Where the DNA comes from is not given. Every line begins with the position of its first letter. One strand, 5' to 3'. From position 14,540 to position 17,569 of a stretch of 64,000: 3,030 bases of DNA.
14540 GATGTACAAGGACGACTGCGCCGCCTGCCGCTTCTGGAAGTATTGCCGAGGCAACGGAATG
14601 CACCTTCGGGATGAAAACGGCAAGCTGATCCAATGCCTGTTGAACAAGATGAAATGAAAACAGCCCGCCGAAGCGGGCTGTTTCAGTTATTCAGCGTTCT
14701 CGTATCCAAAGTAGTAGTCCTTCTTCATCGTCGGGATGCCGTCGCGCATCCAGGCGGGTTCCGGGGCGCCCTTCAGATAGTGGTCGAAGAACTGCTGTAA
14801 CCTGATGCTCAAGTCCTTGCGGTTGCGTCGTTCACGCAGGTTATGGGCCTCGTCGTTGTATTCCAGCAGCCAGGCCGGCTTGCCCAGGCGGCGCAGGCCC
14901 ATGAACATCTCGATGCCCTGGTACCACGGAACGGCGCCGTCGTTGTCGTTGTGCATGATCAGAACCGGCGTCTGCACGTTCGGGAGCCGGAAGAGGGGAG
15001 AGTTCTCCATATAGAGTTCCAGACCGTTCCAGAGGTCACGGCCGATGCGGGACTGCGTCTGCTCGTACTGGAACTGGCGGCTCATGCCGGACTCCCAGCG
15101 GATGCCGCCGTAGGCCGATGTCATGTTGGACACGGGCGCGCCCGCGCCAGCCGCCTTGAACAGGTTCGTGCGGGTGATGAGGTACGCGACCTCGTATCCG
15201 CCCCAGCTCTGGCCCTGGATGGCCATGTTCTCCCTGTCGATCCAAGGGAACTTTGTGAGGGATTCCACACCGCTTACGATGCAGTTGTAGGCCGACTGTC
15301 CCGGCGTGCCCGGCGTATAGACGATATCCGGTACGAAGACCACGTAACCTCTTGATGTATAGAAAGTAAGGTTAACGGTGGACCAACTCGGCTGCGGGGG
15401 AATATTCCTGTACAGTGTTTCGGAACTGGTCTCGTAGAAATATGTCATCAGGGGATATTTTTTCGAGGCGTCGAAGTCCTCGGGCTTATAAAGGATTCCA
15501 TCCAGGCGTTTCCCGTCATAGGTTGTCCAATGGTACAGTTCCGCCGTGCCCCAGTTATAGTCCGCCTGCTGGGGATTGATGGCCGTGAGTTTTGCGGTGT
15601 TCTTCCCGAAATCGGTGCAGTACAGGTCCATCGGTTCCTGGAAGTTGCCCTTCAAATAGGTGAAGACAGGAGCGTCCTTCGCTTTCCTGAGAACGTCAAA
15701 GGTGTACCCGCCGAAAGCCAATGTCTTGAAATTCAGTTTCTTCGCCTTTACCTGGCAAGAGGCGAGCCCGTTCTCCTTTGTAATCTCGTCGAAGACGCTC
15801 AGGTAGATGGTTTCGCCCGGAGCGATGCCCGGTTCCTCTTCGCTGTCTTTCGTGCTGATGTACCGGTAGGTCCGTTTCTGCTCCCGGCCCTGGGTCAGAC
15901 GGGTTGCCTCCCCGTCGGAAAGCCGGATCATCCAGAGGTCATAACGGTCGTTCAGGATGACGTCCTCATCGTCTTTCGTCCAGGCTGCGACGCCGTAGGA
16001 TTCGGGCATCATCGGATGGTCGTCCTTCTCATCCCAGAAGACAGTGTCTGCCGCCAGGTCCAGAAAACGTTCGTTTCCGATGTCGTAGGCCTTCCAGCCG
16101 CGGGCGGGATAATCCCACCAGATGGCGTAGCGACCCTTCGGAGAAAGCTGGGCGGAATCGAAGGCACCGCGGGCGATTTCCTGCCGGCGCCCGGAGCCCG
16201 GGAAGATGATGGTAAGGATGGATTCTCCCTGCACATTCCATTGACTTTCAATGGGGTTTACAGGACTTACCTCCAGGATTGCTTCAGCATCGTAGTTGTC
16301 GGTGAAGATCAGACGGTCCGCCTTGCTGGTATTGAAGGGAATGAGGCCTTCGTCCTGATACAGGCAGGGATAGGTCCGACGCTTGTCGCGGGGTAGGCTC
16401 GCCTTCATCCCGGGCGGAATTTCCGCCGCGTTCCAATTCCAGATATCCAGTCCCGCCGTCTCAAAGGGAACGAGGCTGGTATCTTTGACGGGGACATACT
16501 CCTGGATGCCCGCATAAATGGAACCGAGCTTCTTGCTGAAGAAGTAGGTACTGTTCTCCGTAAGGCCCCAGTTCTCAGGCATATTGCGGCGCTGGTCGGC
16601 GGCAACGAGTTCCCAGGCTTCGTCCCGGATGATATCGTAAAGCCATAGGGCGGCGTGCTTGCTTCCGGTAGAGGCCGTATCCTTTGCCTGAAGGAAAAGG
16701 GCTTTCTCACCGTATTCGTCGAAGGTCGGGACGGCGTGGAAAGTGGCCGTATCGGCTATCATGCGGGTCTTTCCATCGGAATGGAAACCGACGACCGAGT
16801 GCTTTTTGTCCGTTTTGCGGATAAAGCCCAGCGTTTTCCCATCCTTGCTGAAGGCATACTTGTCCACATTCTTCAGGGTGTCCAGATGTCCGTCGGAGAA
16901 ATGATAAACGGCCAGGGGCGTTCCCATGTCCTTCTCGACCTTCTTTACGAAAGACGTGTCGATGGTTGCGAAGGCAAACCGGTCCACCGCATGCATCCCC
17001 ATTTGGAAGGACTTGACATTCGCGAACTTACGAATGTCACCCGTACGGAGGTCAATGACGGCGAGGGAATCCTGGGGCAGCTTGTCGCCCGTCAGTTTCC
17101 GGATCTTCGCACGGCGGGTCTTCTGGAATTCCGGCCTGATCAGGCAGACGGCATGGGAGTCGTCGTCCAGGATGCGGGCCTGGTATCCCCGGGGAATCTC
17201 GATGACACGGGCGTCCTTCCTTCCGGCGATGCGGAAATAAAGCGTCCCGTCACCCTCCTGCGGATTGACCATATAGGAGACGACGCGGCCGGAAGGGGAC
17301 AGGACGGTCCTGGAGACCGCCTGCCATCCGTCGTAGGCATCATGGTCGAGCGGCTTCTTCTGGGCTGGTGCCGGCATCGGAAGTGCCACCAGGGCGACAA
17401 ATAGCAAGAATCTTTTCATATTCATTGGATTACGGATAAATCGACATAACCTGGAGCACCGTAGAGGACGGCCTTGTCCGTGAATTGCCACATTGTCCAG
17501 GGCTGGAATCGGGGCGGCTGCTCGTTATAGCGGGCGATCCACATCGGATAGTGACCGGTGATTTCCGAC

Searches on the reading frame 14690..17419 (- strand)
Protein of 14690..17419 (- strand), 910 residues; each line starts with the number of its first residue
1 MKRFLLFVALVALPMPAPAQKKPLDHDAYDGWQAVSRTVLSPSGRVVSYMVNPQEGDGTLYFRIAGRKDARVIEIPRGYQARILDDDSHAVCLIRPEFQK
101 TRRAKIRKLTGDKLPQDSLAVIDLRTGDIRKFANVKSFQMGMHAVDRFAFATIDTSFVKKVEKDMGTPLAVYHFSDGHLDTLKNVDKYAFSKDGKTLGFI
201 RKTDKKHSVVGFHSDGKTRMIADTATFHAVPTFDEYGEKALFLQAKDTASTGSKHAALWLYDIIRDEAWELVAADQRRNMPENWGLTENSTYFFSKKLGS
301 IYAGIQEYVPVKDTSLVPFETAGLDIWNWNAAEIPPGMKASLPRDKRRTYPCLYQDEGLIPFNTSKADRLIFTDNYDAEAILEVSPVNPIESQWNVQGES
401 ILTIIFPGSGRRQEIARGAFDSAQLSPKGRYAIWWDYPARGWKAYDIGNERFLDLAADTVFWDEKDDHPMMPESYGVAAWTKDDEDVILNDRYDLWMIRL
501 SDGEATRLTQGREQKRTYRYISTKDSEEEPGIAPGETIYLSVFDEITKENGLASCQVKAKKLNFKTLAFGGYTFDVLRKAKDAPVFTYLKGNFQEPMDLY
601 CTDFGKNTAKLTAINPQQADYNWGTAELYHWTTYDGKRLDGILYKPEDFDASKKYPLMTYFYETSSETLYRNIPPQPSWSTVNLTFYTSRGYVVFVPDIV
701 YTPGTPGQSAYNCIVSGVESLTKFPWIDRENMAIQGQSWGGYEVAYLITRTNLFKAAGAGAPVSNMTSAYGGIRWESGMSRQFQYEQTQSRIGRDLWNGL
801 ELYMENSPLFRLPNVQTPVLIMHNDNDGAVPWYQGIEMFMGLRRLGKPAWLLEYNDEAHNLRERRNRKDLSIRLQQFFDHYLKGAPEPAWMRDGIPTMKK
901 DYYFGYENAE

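Call 65: search_protein_families(library=ncbifam, proteins=[window:14690-17419:-], max_evalue=0.00001)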
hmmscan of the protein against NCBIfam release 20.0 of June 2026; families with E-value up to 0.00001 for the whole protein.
window:14690-17419:- (910 aa): 2 families
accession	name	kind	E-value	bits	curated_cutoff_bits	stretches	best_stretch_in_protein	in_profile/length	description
NF053518.1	DipepPtdsDpp5Prph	equivalog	1.2e-23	83.6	900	1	445-883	232-655/655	dipeptidyl-peptidase Dpp5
NF033523.0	lasso_peptidase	equivalog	1.5e-17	63.6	400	1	709-881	473-636/638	Atxe2 family lasso peptide isopeptidase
